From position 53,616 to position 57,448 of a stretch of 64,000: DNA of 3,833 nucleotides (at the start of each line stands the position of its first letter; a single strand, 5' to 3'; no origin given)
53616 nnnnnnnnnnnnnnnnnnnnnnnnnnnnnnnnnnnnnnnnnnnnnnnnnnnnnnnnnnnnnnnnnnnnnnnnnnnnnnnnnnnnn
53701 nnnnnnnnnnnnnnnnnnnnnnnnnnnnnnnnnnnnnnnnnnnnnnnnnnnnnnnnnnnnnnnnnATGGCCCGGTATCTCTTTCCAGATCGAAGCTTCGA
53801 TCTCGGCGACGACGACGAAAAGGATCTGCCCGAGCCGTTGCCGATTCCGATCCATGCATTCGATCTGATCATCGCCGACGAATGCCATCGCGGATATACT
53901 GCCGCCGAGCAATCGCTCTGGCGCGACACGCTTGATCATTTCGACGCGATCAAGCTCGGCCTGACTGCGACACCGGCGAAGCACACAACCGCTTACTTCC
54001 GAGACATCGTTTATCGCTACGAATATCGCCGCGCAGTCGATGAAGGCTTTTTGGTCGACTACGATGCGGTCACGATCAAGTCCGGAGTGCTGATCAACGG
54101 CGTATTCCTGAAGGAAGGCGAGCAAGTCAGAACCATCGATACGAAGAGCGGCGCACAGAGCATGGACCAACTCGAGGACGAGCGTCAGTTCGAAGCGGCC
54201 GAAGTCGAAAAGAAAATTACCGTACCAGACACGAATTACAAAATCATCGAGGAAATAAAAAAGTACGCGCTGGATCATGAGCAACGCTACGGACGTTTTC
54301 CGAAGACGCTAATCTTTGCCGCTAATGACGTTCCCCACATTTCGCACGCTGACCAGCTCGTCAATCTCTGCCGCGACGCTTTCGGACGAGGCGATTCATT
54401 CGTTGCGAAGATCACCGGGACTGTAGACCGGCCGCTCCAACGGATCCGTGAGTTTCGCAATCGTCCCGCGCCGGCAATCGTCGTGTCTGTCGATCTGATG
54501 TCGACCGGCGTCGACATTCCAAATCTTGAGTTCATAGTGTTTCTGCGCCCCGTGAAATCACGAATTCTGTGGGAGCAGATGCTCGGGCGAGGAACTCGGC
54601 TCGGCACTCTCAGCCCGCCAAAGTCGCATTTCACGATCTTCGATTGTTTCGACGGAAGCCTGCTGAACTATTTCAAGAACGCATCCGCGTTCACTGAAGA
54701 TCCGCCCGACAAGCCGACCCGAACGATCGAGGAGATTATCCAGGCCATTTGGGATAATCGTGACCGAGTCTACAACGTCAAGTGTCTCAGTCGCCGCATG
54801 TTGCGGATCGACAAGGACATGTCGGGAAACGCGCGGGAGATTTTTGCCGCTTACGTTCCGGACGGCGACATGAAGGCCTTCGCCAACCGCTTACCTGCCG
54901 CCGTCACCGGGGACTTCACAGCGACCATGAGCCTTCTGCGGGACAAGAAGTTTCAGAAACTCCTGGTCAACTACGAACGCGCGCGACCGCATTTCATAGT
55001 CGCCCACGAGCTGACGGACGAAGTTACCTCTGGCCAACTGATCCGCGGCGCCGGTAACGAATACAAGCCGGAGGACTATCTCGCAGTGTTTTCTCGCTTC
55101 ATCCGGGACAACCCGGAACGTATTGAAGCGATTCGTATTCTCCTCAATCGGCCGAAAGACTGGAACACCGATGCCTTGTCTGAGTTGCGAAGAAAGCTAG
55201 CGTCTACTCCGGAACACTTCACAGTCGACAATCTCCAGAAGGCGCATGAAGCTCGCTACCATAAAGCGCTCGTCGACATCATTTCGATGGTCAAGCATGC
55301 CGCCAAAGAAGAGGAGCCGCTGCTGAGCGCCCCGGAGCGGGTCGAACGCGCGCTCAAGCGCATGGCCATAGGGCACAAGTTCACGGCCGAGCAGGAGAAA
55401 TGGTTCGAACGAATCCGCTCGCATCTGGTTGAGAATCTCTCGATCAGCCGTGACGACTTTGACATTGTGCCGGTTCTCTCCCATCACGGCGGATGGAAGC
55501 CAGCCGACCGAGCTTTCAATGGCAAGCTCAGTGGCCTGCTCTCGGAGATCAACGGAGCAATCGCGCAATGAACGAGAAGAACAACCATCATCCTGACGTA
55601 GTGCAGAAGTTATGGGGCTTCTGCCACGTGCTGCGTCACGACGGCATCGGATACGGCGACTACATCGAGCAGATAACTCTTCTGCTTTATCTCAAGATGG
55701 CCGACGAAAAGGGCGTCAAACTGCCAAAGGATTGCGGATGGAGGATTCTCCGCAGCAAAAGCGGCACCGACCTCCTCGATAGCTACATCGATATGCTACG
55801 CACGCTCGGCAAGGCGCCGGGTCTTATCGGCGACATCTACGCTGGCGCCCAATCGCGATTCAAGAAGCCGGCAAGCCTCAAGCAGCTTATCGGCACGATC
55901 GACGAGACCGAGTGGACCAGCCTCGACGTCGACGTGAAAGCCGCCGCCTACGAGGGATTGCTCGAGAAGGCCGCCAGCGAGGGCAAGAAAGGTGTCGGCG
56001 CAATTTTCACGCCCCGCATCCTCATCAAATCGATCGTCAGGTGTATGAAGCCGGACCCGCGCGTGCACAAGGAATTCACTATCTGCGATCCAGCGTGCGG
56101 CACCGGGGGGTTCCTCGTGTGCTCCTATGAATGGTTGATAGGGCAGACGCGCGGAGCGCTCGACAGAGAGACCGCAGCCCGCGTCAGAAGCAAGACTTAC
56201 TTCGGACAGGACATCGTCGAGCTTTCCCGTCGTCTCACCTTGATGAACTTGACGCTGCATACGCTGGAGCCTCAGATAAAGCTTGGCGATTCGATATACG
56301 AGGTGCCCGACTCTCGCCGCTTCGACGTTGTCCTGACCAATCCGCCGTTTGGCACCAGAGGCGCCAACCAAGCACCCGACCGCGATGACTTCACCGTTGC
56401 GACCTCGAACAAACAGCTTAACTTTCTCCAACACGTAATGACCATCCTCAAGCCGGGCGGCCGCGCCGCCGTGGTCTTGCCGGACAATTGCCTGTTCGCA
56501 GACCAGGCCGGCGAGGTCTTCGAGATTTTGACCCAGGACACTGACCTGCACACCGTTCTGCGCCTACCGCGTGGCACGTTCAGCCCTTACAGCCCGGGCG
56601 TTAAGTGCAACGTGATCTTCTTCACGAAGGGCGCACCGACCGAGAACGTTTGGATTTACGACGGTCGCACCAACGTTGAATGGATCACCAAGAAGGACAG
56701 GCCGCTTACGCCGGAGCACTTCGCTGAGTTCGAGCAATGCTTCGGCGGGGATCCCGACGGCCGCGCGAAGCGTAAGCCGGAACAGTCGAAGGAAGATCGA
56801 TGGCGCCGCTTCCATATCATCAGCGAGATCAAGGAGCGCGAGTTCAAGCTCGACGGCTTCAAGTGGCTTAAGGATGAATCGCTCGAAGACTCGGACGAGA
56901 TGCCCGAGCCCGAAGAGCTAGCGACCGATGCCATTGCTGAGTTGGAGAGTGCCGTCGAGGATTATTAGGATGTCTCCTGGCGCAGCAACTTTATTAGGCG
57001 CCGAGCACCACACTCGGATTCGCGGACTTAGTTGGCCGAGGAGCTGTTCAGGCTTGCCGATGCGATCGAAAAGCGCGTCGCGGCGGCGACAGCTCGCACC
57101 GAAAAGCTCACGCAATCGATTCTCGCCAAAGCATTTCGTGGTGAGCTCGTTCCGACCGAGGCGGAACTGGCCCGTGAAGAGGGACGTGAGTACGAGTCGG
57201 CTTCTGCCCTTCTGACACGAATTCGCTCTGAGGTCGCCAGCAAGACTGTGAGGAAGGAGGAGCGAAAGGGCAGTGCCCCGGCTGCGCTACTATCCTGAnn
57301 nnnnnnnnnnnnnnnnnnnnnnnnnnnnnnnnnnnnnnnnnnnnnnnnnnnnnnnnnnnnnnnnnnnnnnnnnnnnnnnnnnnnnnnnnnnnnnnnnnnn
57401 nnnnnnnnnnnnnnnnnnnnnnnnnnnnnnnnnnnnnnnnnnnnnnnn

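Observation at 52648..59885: Lower-GC defence island: a decaying type I R-M locus carrying two uncharacterised passenger genes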

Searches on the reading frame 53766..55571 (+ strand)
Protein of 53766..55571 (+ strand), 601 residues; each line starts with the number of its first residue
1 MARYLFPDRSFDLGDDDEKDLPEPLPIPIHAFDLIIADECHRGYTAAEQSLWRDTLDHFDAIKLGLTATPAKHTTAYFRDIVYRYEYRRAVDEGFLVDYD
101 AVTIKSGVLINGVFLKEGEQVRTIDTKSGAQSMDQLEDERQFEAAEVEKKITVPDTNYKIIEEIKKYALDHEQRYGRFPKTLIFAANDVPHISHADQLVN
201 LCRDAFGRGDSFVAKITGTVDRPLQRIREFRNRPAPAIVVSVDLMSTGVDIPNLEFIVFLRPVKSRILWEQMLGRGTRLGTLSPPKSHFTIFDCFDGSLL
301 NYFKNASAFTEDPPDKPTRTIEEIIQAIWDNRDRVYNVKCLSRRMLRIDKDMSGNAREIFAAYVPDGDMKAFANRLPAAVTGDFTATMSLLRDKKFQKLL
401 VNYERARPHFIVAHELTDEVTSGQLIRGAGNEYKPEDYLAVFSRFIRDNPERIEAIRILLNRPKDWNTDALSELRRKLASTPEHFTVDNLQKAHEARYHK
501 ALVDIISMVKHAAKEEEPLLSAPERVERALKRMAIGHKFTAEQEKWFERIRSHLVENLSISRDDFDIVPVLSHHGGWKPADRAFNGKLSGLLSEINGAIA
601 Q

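Call 4: search_protein_families(library=pfam, proteins=[window:53766-55571:+], max_evalue=0.1)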
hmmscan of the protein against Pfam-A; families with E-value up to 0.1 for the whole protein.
window:53766-55571:+ (601 aa): 4 families
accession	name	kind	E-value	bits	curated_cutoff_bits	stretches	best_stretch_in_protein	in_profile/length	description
PF08463.15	EcoEI_R_C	-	1.9e-34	119.6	24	1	436-598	1-161/163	EcoEI R protein C-terminal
PF00271.37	Helicase_C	-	1.9e-07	31.8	23.5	1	210-280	39-110/110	Helicase conserved C-terminal domain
PF04851.21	ResIII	-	3e-07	30.9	22.5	1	30-71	124-163/164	Type III restriction enzyme, res subunit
PF18766.7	SWI2_SNF2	-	4.1e-05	23.8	26.7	1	34-98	121-187/221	SWI2/SNF2 ATPase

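Call 5: search_protein_families(library=padloc, proteins=[window:53766-55571:+], max_evalue=0.1)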
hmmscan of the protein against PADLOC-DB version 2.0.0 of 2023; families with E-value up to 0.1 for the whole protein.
window:53766-55571:+ (601 aa): 10 families
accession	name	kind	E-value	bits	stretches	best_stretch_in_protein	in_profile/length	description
PDLC03042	REase_I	-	6.7e-65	217.1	2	25-296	561-846/1170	Type I restriction enzyme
PDLC03049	REase_I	-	1.2e-32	110.9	1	31-294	284-538/807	Type I restriction enzyme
PDLC03047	REase_I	-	6.4e-30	101.6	1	31-338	456-758/1107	Type I restriction enzyme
PDLC02707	PbeA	-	4.8e-11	40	1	34-293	381-628/672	PbeA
PDLC03648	REase_III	-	3.9e-09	33.2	2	222-279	297-354/871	Type III restriction enzyme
PDLC03658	mREase_IV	-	1.3e-08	31.1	1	238-302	504-565/953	Type IV methyl-directed restriction enzyme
PDLC02704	PbeA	-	3.4e-08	30.4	1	34-256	386-608/682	PbeA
PDLC03659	mREase_IV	-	1.2e-07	28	1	237-282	511-556/945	Type IV methyl-directed restriction enzyme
PDLC03051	REase_MTase_I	-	0.0032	12.6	1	237-278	558-599/1591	Type I restriction enzyme-methyltransferase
PDLC03597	REase_MTase_IIG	-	0.057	8.9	0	238-278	554-594/1646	Type IIG restriction enzyme-methyltransferase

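Call 6: search_protein_families(library=ncbifam, proteins=[window:53766-55571:+], max_evalue=0.1)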
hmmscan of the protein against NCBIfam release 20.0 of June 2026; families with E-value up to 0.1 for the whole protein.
window:53766-55571:+ (601 aa): 7 families
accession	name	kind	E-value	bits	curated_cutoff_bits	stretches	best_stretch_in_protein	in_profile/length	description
NF008521.0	PRK11448.1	equivalog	1.7e-114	384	729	1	26-599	535-1118/1123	type I restriction-modification system endonuclease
NF046051.1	restrict_EcoAI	equivalog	1.3e-46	159.3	550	1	32-298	275-531/768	EcoAI/FtnUII family type I restriction enzme subunit R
NF053632.1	heli_RadD_YejH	equivalog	2.1e-16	59.4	720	1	31-280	108-343/573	DNA repair helicase RadD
TIGR00348.1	hsdR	subfamily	1.4e-06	27.1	284.55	1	34-174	374-514/674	HsdR family type I site-specific deoxyribonuclease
TIGR04095.1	dnd_restrict_1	equivalog_domain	1.2e-05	24.5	600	1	33-260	135-364/451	DNA phosphorothioation system restriction enzyme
NF046055.1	restr_BPTD_3080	equivalog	0.0019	16.2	800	1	239-278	577-616/970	BPTD_3080 family restriction endonuclease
NF010337.0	PRK13766.1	equivalog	0.019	13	610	0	226-278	416-467/781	Hef nuclease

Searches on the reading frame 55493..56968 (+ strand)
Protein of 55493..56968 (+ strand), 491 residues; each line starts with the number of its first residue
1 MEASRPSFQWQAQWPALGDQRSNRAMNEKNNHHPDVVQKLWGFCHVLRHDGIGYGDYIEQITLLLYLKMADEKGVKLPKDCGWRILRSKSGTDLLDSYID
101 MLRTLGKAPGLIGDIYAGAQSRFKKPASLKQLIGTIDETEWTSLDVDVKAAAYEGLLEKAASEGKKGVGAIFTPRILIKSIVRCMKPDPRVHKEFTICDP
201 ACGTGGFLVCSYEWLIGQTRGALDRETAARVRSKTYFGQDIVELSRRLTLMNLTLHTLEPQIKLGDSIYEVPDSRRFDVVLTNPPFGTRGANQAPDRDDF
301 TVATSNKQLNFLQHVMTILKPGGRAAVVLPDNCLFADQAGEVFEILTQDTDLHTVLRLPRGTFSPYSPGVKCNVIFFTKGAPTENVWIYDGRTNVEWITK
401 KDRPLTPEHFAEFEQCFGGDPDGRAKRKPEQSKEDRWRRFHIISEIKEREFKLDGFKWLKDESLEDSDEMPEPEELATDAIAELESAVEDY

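Call 4: search_protein_families(library=pfam, proteins=[window:55493-56968:+], max_evalue=0.1)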
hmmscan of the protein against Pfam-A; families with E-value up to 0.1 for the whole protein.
window:55493-56968:+ (491 aa): 7 families
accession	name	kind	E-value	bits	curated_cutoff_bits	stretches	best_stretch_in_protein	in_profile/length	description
PF02384.22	N6_Mtase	-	5.8e-56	190.5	20.4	1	147-463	4-307/311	N-6 DNA Methylase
PF12161.14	HsdM_N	-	3.8e-07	31.2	24.5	1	38-73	3-37/135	HsdM N-terminal domain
PF01170.24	UPF0020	-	3.9e-07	30.4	22.3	1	181-337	16-174/197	RMKL-like, methyltransferase domain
PF07669.17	Eco57I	-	7.8e-06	26.5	25.3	1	267-356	64-163/171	Eco57I restriction-modification methylase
PF20473.4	MmeI_Mtase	-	0.00015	21.5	27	1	194-255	20-84/259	MmeI, DNA-methyltransferase domain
PF05175.20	MTS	-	0.029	14.4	23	1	251-292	73-114/170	Methyltransferase small domain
PF13847.12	Methyltransf_31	-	0.041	14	27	0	192-338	2-114/145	Methyltransferase domain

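Call 5: search_protein_families(library=padloc, proteins=[window:55493-56968:+], max_evalue=0.1)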
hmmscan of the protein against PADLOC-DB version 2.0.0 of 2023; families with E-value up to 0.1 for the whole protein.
window:55493-56968:+ (491 aa): 68 families (the best 25 are shown)
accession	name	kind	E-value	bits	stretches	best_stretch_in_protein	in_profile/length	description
PDLC03026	MTase_I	-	4e-154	512.4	1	33-489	3-468/487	Type I methyltransferase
PDLC03021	MTase_I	-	2.8e-83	278.4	1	50-485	18-475/491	Type I methyltransferase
PDLC03025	MTase_I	-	5.4e-53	178.5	1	111-430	104-423/569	Type I methyltransferase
PDLC04134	mad2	-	4.9e-52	175.4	1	31-420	136-487/492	mads_2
PDLC03036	MTase_I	-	2.9e-39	133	1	150-411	197-460/635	Type I methyltransferase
PDLC03317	MTase_II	-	1.3e-22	78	1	89-377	222-528/831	Type II methyltransferase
PDLC03035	MTase_I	-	2.2e-21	74.1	1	127-393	133-404/653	Type I methyltransferase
PDLC03031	MTase_I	-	3.5e-21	73.1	1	128-379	141-403/834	Type I methyltransferase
PDLC03022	MTase_I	-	4e-21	73.1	1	125-391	141-418/857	Type I methyltransferase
PDLC03218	MTase_II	-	1e-20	71.9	1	140-386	239-488/532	Type II methyltransferase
PDLC03318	MTase_II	-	2.7e-20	70.3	2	111-214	289-385/723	Type II methyltransferase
PDLC03018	MTase_I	-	5.9e-19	65.9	3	127-234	268-367/749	Type I methyltransferase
PDLC03240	MTase_II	-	1.3e-18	65.1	1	139-383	154-386/511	Type II methyltransferase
PDLC03027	MTase_I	-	2.2e-15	54.2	1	129-363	115-353/810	Type I methyltransferase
PDLC03028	MTase_I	-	4.1e-15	52.9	1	81-331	800-1068/1236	Type I methyltransferase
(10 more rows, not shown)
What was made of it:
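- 55568..56968 (+): hsdM, the N6-adenine methyltransferase subunit. The reading frame is open and overlaps hsdR by ATGA. It lacks the last ~18 residues found in relatives. PADLOC MTase_I 4e-154, Pfam N6_Mtase 6e-56 (calls 4, 5).
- On Type I R-M system (functional): PADLOC MTase_I 4e-154, N6_Mtase 6e-56, open frame 55568-56968 (calls 4, 5).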

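Call 6: search_protein_families(library=ncbifam, proteins=[window:55493-56968:+], max_evalue=0.1)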
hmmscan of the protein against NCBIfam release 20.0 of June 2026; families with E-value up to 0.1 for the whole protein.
window:55493-56968:+ (491 aa): 9 families
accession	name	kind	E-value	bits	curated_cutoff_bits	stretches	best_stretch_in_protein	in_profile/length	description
NF047738.1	antiphage_MADS2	equivalog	2.7e-20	72.2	720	2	11-226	148-364/654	methylation-associated defense system DNA methyltransferase MAD2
TIGR00497.1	hsdM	equivalog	9.8e-13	47.6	242.75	1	119-394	150-433/515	type I restriction-modification system subunit M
NF033455.1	BREX_6_MTaseX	exception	5.1e-08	30.9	900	2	274-378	552-659/1319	BREX-6 system adenine-specific DNA-methyltransferase PglX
NF033452.1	BREX_1_MTaseX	exception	1.6e-07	29.6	500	2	274-378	505-613/1210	BREX-1 system adenine-specific DNA-methyltransferase PglX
TIGR01177.1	TIGR01177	hypoth_equivalog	2e-05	24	316.55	1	172-209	161-198/330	TIGR01177 family methyltransferase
NF033454.1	BREX_5_MTaseX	exception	0.00025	18.7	900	1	193-272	301-383/1404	BREX-5 system adenine-specific DNA-methyltransferase PglX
TIGR02987.1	met_A_Alw26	exception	0.00092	18.1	353.5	1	168-287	3-123/523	Alw26I/Eco31I/Esp3I family type II restriction adenine-specific DNA-methyltransferase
NF047853.1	tRm6a37MtseTrmN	equivalog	0.0078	16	350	1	273-333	111-172/244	tRNA(1)(Val) (adenine(37)-N(6))-methyltransferase TrmN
TIGR03534.1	RF_mod_PrmC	equivalog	0.01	15.3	199.1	1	178-286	73-166/253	peptide chain release factor N(5)-glutamine methyltransferase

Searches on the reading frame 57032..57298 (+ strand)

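Call 4: search_protein_families(library=pfam, proteins=[window:57032-57298:+], max_evalue=0.1)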
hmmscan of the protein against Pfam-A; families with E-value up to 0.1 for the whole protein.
window:57032-57298:+ (88 aa): 0 families

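Call 5: search_protein_families(library=padloc, proteins=[window:57032-57298:+], max_evalue=0.1)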
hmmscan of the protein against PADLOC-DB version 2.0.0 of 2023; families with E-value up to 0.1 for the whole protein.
window:57032-57298:+ (88 aa): 15 families
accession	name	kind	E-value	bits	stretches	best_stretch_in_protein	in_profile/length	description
PDLC03169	Specificity_I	-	1.9e-19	68.4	1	3-79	383-459/461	Type I specificity subunit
PDLC03189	Specificity_I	-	2.7e-16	57.5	1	3-79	381-457/459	Type I specificity subunit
PDLC03150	Specificity_I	-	1.9e-14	51.3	1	3-80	404-473/475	Type I specificity subunit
PDLC03127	Specificity_I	-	1.6e-12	45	1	3-80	417-486/571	Type I specificity subunit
PDLC03088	Specificity_I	-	5e-10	36.6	1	7-84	358-435/649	Type I specificity subunit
PDLC03115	Specificity_I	-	7.4e-10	35.9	1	3-75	390-454/462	Type I specificity subunit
PDLC03162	Specificity_I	-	1.9e-09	34.9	1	3-64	378-418/431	Type I specificity subunit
PDLC03109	Specificity_I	-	4.5e-08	30.1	1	3-80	461-530/591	Type I specificity subunit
PDLC03080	Specificity_I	-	1.8e-06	24.8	1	3-45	168-210/582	Type I specificity subunit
PDLC03159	Specificity_I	-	0.0001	19.1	1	2-69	436-495/509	Type I specificity subunit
PDLC03079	Specificity_I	-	0.00042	17.6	1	12-43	420-454/470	Type I specificity subunit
PDLC03179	Specificity_I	-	0.0027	14.7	1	25-70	39-76/589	Type I specificity subunit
PDLC03171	Specificity_I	-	0.0052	13.4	1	4-79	568-634/653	Type I specificity subunit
PDLC03151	Specificity_I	-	0.0082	13.1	1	7-43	373-409/431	Type I specificity subunit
PDLC03194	Specificity_I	-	0.012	12.7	1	10-39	362-391/391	Type I specificity subunit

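Call 6: search_protein_families(library=ncbifam, proteins=[window:57032-57298:+], max_evalue=0.1)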
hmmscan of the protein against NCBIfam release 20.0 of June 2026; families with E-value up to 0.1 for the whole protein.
window:57032-57298:+ (88 aa): 1 family
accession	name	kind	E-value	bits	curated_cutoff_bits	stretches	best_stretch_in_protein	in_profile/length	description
NF007278.0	PRK09737.1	equivalog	3.8e-15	55.6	662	1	3-80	383-460/461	type I restriction-modification system specificity subunit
